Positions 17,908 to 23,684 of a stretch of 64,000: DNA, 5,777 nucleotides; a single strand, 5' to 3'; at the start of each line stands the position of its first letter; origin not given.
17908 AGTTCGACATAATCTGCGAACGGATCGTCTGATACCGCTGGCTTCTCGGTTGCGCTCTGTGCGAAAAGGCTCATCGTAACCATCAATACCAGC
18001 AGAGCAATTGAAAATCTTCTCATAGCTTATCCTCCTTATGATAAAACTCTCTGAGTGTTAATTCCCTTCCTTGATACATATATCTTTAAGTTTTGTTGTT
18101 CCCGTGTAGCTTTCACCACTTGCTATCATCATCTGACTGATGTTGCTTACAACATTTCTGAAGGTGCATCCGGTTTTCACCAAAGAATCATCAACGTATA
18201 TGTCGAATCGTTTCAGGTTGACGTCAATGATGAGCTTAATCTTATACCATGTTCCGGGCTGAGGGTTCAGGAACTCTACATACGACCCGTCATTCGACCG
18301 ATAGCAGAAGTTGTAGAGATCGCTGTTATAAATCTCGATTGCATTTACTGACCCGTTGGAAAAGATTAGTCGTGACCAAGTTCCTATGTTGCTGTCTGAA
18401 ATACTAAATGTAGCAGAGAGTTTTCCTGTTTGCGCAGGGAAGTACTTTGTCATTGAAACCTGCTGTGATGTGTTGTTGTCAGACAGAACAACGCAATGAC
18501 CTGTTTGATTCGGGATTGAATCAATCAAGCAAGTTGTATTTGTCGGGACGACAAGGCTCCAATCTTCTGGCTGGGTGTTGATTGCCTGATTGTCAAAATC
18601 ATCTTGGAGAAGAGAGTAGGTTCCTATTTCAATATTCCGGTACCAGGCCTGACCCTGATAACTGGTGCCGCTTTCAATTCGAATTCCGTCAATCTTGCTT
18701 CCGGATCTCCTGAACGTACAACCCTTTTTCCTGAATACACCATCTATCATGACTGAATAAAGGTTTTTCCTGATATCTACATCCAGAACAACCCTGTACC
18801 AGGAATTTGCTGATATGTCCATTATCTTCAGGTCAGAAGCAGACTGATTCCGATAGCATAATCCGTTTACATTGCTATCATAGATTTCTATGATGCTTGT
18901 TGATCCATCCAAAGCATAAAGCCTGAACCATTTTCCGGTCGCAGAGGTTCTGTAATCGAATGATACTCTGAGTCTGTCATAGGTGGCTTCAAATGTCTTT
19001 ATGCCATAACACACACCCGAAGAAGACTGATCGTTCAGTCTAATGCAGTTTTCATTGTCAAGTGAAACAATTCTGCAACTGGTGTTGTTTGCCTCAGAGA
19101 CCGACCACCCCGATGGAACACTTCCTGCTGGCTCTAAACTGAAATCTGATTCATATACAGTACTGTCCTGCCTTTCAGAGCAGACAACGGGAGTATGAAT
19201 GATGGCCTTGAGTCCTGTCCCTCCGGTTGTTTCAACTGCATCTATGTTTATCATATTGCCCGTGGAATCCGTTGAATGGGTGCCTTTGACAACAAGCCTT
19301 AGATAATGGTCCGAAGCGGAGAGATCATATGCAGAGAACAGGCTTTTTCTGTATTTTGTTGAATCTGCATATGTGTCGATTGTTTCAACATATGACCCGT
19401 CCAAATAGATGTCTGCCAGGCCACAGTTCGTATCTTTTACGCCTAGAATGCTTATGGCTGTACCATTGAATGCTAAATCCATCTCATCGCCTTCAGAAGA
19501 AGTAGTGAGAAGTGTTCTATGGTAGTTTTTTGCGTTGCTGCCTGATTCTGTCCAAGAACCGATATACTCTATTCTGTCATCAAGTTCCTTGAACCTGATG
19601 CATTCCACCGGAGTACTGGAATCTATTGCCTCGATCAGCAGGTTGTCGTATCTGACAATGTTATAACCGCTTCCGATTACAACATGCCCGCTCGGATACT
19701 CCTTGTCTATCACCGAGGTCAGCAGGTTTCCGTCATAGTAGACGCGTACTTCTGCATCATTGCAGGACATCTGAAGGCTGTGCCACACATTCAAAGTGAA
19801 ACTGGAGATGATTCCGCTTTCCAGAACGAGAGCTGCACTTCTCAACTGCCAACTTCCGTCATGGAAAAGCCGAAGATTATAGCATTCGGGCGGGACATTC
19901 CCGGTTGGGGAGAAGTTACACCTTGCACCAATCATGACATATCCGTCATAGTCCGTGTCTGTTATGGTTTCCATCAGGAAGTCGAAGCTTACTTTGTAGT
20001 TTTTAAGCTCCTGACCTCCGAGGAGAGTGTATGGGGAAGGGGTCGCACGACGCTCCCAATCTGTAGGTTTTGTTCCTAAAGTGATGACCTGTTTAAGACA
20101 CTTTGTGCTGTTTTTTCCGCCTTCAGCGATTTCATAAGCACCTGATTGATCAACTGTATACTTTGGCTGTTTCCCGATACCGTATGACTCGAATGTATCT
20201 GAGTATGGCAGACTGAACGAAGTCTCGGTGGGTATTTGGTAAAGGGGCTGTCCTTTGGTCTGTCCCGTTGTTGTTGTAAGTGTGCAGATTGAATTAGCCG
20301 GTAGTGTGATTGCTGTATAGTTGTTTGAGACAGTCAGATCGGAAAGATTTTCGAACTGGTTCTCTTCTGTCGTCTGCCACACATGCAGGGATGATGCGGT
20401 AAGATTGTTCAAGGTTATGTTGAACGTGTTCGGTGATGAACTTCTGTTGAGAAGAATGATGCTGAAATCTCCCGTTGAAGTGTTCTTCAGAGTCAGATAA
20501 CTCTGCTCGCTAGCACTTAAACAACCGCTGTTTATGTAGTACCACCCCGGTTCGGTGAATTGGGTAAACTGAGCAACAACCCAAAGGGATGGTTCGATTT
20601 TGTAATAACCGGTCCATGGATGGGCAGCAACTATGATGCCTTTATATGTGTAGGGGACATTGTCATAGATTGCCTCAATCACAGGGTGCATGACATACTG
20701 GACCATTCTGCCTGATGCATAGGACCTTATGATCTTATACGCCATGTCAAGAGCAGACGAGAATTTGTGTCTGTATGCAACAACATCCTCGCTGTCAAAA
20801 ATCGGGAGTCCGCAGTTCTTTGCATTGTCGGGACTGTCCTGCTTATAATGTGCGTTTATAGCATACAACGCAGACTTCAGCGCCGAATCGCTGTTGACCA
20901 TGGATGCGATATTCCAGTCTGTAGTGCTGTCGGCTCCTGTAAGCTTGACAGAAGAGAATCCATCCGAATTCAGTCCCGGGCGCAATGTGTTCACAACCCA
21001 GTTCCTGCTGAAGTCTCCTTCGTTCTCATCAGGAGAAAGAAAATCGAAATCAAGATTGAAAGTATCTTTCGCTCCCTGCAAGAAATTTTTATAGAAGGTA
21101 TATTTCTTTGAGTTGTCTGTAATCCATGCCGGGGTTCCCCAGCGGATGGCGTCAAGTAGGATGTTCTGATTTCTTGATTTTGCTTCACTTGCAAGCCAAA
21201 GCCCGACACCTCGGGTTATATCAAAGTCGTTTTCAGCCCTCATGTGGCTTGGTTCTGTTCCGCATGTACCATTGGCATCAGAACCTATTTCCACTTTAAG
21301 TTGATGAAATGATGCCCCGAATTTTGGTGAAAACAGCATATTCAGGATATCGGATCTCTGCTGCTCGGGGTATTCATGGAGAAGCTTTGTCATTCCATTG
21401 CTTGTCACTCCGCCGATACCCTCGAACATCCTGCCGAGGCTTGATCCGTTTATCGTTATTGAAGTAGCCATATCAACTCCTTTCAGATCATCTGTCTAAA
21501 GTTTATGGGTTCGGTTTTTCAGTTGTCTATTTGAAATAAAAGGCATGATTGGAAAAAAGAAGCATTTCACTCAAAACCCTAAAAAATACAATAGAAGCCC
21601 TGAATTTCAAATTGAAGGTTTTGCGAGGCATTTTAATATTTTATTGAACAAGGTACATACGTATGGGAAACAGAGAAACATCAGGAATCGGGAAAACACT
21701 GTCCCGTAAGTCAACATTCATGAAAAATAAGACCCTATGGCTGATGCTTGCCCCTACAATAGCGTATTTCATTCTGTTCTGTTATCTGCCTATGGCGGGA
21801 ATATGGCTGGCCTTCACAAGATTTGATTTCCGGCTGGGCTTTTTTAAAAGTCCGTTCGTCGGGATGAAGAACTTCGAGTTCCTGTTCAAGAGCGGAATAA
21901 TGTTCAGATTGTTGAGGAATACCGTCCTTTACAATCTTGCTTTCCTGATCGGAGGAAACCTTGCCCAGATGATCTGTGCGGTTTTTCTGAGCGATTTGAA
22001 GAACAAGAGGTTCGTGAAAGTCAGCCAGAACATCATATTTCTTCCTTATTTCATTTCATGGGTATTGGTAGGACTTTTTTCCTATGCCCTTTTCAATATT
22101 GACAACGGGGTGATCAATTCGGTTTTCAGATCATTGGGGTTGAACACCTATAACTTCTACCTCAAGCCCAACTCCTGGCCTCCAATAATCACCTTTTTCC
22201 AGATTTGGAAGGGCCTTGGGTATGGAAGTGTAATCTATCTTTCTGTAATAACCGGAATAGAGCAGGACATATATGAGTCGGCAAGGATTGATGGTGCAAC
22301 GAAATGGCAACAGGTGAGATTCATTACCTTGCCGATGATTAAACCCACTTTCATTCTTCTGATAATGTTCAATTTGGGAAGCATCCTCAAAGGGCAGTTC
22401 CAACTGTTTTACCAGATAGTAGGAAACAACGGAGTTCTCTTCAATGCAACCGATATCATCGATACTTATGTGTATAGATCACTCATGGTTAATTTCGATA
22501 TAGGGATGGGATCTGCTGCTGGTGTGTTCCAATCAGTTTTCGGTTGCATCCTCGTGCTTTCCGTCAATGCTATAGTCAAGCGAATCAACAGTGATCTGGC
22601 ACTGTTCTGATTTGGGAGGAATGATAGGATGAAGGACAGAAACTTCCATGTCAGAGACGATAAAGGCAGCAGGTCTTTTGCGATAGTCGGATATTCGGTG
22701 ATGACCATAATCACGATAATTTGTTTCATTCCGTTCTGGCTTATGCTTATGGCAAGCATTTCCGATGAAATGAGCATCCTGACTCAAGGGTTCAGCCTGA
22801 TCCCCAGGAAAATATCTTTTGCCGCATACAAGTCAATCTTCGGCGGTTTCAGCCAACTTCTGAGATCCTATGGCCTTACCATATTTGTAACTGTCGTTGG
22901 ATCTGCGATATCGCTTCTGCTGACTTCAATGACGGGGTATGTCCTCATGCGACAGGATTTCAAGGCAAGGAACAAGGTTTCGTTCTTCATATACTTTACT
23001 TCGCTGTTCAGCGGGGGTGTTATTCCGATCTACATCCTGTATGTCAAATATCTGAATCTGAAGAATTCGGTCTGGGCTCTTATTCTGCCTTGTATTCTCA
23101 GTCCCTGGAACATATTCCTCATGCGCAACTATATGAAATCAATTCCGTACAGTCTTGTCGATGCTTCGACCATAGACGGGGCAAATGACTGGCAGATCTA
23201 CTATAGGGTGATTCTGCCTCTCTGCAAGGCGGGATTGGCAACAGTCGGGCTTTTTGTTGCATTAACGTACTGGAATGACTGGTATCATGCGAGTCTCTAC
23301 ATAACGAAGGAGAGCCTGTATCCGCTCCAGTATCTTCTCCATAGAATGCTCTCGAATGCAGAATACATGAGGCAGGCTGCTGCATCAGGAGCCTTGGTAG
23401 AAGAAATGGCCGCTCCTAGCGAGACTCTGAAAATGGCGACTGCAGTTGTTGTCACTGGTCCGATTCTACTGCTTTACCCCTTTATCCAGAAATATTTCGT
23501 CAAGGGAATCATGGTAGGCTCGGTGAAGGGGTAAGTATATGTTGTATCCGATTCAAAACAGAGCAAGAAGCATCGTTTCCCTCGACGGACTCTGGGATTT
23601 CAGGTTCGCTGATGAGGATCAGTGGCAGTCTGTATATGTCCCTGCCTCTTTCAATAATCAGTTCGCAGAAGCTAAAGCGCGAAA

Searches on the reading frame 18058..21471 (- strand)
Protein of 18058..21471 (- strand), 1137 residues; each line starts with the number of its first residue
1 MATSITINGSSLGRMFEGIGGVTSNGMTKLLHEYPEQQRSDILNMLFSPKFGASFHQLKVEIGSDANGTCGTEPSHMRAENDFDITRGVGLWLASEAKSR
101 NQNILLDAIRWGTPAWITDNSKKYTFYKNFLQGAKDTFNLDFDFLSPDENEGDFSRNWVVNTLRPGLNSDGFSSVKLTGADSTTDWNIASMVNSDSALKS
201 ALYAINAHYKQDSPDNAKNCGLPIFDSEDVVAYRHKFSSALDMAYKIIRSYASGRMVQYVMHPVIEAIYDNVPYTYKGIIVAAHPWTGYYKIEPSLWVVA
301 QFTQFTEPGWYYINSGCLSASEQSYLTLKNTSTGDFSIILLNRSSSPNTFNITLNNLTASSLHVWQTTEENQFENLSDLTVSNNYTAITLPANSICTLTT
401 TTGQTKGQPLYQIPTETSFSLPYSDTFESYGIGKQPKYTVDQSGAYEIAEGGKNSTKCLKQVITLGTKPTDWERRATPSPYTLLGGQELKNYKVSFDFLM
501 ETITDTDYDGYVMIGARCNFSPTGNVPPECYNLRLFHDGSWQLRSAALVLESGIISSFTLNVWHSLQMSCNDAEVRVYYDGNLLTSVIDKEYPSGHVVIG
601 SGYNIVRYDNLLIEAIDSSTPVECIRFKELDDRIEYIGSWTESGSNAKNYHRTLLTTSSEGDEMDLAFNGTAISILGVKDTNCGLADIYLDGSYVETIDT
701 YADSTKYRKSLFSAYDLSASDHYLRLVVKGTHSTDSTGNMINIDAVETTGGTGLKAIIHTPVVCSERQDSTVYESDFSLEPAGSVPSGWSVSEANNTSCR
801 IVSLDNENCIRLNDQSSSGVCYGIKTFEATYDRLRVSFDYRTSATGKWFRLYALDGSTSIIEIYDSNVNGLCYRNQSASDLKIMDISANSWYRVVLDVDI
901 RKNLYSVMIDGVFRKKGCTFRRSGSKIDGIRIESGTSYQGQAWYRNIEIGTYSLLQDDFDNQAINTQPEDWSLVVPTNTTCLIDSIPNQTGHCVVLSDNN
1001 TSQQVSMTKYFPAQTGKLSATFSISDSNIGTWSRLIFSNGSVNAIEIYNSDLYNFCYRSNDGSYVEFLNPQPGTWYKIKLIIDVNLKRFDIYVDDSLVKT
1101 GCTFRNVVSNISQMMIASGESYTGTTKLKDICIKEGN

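Call 57: search_protein_families(library=pfam, proteins=[window:18058-21471:-], max_evalue=1e-8)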
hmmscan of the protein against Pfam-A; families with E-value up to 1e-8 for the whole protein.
window:18058-21471:- (1137 aa): 2 families
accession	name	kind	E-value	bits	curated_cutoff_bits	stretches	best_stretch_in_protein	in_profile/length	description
PF02057.21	Glyco_hydro_59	-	5e-90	302.2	27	1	16-304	1-294/294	Glycosyl hydrolase family 59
PF21708.4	Glyco_hydro_59_C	-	1.7e-13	51.4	27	1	441-615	1-174/175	Galactocerebrosidase, C-terminal lectin domain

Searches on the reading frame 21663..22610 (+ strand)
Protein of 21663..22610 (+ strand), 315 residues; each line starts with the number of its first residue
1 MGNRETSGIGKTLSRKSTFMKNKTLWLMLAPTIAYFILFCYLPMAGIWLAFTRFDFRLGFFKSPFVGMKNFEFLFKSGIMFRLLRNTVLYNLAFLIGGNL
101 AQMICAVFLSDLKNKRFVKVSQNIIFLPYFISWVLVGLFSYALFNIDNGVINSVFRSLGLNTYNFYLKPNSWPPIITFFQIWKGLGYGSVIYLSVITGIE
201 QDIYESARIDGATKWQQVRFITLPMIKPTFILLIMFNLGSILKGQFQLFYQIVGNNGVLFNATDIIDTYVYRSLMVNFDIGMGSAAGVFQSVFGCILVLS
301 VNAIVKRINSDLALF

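Call 57: search_protein_families(library=pfam, proteins=[window:21663-22610:+], max_evalue=1e-8)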
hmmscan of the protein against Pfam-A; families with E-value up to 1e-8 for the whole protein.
window:21663-22610:+ (315 aa): 1 family
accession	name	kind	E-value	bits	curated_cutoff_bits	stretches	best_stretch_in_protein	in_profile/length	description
PF00528.27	BPD_transp_1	-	1.7e-14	54.4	26.4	1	106-308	5-182/184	Binding-protein-dependent transport system inner membrane component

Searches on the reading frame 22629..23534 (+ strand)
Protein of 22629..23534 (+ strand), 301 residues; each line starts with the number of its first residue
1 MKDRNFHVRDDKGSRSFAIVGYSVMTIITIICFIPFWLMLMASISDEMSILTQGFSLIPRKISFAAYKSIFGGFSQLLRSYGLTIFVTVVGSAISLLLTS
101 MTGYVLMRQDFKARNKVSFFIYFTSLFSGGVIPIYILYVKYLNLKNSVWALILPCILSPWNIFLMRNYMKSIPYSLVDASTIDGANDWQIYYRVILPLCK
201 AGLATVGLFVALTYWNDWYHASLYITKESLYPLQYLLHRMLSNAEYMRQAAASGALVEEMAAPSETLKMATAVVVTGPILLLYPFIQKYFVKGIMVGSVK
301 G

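Call 57: search_protein_families(library=pfam, proteins=[window:22629-23534:+], max_evalue=1e-8)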
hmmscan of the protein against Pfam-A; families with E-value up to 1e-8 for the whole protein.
window:22629-23534:+ (301 aa): 1 family
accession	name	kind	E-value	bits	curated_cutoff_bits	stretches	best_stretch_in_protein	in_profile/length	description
PF00528.27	BPD_transp_1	-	3.2e-12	47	26.4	1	99-294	5-182/184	Binding-protein-dependent transport system inner membrane component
